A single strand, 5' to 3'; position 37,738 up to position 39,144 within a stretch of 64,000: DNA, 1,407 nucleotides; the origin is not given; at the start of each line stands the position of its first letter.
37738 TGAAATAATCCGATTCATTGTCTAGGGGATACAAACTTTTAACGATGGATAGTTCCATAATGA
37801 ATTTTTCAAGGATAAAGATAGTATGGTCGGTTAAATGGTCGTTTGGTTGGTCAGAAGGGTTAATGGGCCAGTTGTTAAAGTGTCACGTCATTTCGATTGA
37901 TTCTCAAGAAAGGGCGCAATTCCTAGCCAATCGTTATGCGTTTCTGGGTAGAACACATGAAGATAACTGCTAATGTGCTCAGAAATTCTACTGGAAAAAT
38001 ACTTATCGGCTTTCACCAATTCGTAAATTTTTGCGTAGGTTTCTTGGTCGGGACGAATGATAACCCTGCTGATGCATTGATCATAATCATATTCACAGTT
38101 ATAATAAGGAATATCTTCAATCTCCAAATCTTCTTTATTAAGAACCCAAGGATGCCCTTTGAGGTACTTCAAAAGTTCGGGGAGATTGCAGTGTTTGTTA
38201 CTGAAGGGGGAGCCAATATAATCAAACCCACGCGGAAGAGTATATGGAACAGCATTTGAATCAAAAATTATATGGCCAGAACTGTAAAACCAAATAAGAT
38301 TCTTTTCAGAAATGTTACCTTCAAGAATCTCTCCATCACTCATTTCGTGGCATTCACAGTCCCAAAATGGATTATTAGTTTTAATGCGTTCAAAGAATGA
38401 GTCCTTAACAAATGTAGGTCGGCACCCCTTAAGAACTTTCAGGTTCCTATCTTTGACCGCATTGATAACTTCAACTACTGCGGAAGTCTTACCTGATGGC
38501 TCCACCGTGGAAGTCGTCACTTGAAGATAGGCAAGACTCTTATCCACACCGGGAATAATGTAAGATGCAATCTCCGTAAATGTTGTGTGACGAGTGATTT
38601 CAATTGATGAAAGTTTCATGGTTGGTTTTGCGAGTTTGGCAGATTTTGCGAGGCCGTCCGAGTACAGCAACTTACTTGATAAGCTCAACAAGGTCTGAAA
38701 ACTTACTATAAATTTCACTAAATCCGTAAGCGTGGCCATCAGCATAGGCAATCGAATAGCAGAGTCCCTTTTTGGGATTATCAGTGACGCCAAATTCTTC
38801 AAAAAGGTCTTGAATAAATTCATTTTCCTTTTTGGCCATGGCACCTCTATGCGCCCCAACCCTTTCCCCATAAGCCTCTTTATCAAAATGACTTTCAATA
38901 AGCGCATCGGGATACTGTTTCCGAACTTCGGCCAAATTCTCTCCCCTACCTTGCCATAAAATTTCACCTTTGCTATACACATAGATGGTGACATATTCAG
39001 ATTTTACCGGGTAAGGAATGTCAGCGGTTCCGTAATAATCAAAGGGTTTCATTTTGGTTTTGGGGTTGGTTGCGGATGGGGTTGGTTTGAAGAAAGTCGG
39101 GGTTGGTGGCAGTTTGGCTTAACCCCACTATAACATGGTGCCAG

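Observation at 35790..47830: Recurrent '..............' motif, matching the T4-late-promoter core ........, in both orientations and as a 5-copy array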

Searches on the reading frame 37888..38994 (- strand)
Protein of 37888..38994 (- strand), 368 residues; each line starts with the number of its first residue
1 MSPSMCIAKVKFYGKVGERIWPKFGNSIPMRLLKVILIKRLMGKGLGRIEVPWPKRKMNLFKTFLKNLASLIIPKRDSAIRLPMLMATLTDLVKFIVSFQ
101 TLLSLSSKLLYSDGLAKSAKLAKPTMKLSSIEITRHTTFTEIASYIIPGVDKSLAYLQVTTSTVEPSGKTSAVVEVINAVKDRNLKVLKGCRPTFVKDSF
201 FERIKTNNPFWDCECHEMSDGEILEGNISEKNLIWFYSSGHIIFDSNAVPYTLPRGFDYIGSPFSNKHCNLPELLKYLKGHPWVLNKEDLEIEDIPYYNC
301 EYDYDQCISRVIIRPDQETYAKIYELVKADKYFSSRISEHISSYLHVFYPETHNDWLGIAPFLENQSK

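Call 9: search_protein_families(library=pfam, proteins=[window:37888-38994:-], max_evalue=0.01)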
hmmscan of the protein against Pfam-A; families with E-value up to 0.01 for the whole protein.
window:37888-38994:- (368 aa): 0 families

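Call 10: search_protein_families(library=phrogs, proteins=[window:37888-38994:-], max_evalue=0.01)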
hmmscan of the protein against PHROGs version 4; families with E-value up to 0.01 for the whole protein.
window:37888-38994:- (368 aa): 0 families
